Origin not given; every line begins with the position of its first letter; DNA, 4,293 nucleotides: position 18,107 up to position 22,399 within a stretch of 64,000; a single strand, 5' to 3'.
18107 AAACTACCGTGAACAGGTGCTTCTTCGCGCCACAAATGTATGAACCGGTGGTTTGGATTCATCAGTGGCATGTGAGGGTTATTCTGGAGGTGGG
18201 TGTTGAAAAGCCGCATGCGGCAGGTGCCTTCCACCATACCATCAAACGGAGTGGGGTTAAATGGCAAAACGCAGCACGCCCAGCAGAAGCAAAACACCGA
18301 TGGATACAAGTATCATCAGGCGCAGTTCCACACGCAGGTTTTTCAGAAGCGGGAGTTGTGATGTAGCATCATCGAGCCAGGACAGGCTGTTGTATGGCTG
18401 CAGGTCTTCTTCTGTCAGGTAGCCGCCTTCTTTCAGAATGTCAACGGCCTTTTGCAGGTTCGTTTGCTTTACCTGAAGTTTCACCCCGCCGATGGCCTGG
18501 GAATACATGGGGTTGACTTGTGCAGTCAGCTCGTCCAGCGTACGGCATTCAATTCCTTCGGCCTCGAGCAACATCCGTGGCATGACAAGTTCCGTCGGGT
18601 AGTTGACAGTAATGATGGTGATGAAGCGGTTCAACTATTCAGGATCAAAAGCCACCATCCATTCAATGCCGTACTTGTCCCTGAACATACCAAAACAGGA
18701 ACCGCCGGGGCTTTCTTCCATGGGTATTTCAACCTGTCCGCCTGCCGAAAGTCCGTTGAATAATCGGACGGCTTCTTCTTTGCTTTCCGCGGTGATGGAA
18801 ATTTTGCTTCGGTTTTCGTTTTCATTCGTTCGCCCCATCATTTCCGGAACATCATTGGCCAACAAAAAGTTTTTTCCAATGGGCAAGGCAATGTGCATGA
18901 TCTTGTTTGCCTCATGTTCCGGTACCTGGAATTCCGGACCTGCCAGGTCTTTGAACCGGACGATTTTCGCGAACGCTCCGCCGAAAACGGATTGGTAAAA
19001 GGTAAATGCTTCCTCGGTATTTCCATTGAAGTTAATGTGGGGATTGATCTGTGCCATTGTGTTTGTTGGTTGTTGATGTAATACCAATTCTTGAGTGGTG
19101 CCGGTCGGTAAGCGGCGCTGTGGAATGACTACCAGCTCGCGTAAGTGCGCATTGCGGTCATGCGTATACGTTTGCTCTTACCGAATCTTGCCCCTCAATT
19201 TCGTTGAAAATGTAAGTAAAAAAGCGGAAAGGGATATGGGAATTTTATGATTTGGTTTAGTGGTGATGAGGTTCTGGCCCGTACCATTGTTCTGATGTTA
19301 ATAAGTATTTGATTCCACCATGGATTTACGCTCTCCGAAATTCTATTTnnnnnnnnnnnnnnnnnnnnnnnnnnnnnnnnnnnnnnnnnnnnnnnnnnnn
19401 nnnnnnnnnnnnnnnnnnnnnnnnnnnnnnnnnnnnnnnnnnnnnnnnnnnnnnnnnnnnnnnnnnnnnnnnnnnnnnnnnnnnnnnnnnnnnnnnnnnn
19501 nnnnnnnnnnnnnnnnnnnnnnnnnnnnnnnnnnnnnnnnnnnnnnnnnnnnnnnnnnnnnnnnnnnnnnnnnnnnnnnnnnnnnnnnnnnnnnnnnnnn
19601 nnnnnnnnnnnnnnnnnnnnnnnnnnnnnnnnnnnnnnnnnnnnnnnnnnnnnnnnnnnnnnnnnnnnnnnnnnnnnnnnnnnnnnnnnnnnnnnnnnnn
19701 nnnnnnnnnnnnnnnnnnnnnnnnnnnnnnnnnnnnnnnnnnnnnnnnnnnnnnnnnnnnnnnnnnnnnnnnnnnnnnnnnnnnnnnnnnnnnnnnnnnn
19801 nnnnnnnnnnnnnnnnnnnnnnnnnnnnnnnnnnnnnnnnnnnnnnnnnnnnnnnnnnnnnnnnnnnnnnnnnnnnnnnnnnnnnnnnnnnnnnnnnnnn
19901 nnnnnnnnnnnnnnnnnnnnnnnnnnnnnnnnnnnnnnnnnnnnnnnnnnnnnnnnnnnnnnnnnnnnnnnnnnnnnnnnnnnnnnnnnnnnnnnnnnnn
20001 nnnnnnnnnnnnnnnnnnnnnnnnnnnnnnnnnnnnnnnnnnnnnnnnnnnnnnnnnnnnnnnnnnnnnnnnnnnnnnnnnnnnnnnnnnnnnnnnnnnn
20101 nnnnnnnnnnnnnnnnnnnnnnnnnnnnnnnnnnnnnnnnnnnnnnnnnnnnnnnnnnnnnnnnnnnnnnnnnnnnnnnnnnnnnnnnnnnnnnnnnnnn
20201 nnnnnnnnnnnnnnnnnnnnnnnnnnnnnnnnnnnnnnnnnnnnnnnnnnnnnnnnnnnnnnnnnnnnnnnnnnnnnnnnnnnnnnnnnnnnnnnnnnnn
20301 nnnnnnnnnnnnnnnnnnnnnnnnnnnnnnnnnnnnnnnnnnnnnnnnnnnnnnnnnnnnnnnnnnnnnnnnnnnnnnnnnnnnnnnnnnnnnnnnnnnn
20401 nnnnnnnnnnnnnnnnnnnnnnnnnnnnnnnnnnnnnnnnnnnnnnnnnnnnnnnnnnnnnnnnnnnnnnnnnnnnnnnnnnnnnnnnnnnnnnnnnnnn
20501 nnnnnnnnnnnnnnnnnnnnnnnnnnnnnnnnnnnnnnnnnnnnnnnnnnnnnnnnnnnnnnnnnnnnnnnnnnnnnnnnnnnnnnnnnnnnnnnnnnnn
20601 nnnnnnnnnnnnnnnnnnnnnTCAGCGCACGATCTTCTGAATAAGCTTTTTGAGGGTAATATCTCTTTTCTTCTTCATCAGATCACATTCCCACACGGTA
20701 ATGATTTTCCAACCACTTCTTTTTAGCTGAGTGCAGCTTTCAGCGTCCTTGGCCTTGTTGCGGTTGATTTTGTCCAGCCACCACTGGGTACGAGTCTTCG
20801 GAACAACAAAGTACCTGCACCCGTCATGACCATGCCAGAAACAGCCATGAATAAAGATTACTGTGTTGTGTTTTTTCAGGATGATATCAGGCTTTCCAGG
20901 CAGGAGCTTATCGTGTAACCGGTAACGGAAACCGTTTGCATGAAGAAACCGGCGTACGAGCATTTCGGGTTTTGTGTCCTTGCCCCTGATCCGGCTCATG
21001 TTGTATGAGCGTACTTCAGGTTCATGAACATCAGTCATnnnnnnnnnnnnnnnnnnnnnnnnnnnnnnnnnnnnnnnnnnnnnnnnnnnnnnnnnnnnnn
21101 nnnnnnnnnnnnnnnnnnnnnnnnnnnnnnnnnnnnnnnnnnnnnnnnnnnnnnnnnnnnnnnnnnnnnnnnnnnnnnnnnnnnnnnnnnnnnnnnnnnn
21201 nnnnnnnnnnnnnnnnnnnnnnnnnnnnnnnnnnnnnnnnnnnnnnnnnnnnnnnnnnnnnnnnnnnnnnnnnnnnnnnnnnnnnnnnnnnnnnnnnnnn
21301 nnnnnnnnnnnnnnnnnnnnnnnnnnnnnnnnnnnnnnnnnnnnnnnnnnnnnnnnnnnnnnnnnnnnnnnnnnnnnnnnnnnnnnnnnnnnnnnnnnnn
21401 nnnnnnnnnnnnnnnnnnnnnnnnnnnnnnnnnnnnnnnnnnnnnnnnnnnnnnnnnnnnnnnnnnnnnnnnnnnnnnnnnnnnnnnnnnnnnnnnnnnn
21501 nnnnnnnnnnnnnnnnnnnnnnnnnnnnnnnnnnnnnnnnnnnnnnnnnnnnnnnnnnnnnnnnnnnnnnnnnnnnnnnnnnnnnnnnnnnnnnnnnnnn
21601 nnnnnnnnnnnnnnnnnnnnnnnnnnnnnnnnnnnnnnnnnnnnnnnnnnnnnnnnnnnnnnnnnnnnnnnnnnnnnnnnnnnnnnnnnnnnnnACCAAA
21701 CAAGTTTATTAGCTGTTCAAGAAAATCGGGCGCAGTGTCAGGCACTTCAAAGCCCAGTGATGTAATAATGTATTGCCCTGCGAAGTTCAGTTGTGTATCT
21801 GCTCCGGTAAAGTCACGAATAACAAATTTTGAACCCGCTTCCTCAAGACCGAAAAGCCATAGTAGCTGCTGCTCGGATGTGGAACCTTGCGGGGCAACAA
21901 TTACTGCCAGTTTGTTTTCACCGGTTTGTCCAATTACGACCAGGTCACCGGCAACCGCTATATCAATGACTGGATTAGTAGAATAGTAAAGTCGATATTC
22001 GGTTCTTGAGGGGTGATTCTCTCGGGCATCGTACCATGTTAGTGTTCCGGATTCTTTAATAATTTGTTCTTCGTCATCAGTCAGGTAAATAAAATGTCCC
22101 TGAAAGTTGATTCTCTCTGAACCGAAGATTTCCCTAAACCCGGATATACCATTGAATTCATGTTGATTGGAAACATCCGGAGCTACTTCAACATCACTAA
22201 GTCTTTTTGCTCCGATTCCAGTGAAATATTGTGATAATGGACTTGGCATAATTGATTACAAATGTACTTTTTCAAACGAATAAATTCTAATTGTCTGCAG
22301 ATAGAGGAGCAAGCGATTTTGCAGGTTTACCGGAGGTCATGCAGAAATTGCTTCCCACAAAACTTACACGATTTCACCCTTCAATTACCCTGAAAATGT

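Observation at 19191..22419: Horizontally acquired EcoRII-like / Vsr / Dcm module bounded by imperfect direct repeats of about 40 bp, next to tRNA-fMet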

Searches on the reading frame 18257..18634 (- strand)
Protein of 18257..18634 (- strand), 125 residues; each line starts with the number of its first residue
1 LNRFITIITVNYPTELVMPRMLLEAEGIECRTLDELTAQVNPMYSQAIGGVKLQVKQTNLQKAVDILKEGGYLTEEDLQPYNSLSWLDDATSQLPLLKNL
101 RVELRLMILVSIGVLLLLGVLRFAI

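Call 6: search_protein_families(library=pfam, proteins=[window:18257-18634:-])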
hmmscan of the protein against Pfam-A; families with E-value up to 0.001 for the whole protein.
window:18257-18634:- (125 aa): 1 family
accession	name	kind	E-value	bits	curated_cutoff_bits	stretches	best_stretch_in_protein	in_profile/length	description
PF09413.15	DUF2007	-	0.00016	22.2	25.7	1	5-69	2-64/66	Putative prokaryotic signal transducing protein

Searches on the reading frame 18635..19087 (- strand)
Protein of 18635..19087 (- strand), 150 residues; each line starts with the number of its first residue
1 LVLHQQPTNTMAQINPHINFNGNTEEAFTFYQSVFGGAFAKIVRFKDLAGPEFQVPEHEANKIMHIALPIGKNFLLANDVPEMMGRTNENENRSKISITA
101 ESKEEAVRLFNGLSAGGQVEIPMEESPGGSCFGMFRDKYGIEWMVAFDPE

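Call 6: search_protein_families(library=pfam, proteins=[window:18635-19087:-])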
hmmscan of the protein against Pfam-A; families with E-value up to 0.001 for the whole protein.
window:18635-19087:- (150 aa): 2 families
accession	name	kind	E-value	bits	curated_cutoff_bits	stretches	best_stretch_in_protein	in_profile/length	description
PF06983.19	3-dmu-9_3-mt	-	5.6e-09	37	24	1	13-145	2-115/116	3-demethylubiquinone-9 3-methyltransferase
PF00903.31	Glyoxalase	-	2e-08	35.1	20.6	1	20-145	8-121/121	Glyoxalase/Bleomycin resistance protein/Dioxygenase superfamily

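Call 19: find_encoding_contigs(protein=window:18635-19057:-, flank=10000, max_places=10)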
Protein window:18635-19057:- (140 aa): 4 contigs read that carry it; 4 places shown.
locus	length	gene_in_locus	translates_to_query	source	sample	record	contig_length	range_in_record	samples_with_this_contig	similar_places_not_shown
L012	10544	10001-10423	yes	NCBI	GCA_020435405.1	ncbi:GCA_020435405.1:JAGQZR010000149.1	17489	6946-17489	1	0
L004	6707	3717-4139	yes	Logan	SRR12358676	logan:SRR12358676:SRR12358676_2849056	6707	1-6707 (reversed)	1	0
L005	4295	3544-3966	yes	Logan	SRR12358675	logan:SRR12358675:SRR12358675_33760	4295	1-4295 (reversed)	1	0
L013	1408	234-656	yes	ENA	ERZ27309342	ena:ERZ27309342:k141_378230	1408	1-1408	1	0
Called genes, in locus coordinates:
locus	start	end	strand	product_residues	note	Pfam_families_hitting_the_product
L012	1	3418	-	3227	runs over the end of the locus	PF26628:DUF8202, PF03160:Calx-beta, PF26628:DUF8202, PF03160:Calx-beta, PF13385:Laminin_G_3 (weak), PF26628:DUF8202, PF03160:Calx-beta, PF26628:DUF8202, +3 more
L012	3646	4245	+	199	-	PF04542:Sigma70_r2, PF08281:Sigma70_r4_2, PF04545:Sigma70_r4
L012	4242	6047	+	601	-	-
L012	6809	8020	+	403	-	PF09019:EcoRII-C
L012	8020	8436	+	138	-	PF03852:Vsr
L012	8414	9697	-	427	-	PF00145:DNA_methylase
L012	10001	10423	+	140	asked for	PF00903:Glyoxalase, PF06983:3-dmu-9_3-mt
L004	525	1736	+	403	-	PF09019:EcoRII-C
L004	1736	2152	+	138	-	PF03852:Vsr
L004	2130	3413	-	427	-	PF00145:DNA_methylase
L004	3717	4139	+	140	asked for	PF00903:Glyoxalase, PF06983:3-dmu-9_3-mt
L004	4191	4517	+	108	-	-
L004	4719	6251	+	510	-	PF18962:Por_Secre_tail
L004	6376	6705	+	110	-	?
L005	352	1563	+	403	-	PF09019:EcoRII-C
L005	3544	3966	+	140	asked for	PF00903:Glyoxalase, PF06983:3-dmu-9_3-mt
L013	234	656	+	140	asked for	PF00903:Glyoxalase, PF06983:3-dmu-9_3-mt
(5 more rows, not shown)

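Call 41: find_related_loci(query=window:18635-19057:-, collection=metagenome_contigs, flank=6000)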
Query window:18635-19057:- (140 aa) in metagenome_contigs; peptide patterns used: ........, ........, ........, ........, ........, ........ (x = any residue, [..] = any of these).
600 stretches matched a pattern (row limit reached: there are more); 546 encode a relative of the query (tblastn E <= 1e-3); the best 80 are kept; 80 distinct loci.
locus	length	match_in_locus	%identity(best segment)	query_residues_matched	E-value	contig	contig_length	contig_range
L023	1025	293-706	84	1-138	5e-84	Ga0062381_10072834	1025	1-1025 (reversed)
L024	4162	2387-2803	83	1-139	1e-76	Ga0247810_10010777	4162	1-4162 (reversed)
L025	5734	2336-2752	81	1-139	5e-76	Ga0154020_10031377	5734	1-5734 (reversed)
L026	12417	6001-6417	83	1-139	7e-76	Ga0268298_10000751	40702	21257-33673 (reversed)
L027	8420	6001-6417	81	1-139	3e-75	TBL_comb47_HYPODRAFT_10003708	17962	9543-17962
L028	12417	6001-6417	83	1-139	3e-75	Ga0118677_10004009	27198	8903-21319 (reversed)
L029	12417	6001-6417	82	1-139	3e-75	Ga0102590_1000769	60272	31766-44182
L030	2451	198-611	82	1-138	1e-76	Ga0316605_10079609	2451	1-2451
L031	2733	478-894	81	1-139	6e-76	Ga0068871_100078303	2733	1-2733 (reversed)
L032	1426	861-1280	81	1-140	5e-79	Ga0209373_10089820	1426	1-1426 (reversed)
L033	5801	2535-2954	81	1-140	5e-75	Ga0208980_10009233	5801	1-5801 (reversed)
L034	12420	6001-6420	80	1-140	9e-75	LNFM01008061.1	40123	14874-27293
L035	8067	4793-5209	81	1-139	9e-75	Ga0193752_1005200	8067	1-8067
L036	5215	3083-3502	80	1-140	1e-74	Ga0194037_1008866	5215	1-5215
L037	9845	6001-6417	81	1-139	2e-74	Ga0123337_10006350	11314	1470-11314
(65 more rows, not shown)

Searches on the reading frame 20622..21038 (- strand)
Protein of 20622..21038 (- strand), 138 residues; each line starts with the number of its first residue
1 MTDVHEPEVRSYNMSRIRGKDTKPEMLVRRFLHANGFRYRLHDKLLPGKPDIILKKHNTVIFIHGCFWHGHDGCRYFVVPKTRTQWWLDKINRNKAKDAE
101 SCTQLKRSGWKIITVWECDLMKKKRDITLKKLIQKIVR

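Call 6: search_protein_families(library=pfam, proteins=[window:20622-21038:-])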
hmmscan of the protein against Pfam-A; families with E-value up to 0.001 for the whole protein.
window:20622-21038:- (138 aa): 1 family
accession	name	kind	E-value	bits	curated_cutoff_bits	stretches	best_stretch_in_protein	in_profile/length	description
PF03852.21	Vsr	-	5.7e-33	113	27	1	2-72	1-71/74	DNA mismatch endonuclease Vsr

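Call 18: find_encoding_contigs(protein=window:20622-21038:-, flank=10000, max_places=10)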
Protein window:20622-21038:- (138 aa): 7 contigs read that carry it; 7 places shown.
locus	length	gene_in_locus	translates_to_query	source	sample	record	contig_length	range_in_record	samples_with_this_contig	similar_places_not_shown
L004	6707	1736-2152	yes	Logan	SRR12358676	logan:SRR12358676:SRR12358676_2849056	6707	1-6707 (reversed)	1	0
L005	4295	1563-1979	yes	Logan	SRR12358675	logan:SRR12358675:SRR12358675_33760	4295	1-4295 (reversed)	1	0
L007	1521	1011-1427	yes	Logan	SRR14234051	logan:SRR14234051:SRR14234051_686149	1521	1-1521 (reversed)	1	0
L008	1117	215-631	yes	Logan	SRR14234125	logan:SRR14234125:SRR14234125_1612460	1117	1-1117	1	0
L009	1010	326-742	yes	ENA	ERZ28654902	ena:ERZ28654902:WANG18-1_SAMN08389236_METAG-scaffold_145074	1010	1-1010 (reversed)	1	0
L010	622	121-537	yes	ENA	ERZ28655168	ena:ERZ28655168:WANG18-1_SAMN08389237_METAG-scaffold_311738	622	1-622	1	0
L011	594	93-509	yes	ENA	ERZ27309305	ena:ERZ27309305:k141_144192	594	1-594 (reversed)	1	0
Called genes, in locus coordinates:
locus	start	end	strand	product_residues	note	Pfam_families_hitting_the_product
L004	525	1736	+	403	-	PF09019:EcoRII-C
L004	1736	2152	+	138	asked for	PF03852:Vsr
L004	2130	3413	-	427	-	PF00145:DNA_methylase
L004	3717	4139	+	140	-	PF00903:Glyoxalase, PF06983:3-dmu-9_3-mt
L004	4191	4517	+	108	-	-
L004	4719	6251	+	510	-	PF18962:Por_Secre_tail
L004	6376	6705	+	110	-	?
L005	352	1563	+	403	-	PF09019:EcoRII-C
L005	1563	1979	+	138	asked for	PF03852:Vsr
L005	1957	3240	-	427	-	PF00145:DNA_methylase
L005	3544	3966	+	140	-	PF00903:Glyoxalase, PF06983:3-dmu-9_3-mt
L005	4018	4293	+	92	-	?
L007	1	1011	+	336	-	?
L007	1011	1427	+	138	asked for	PF03852:Vsr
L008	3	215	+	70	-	?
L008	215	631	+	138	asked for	PF03852:Vsr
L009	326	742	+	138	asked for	PF03852:Vsr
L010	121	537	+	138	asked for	PF03852:Vsr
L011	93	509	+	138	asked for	PF03852:Vsr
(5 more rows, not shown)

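Call 30: search_protein_families(library=ncbifam, proteins=[window:20622-21038:-], max_evalue=0.001)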
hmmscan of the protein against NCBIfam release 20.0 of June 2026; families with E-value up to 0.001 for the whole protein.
window:20622-21038:- (138 aa): 1 family
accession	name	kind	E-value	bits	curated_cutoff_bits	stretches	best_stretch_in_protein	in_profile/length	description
TIGR00632.1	vsr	subfamily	5.7e-42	142.8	97.85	1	1-119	1-119/119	DNA mismatch endonuclease Vsr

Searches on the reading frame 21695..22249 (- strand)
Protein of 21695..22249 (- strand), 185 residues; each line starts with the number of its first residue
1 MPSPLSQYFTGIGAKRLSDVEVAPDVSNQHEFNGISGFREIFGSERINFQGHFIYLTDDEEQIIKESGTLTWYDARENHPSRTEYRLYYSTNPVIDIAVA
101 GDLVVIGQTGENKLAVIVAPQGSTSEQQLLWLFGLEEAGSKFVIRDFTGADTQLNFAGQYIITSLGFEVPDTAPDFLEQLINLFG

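Call 11: search_protein_families(library=pfam, proteins=[window:21695-22249:-], max_evalue=10)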
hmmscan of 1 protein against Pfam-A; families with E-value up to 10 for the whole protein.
window:21695-22249:- (185 aa): 0 families
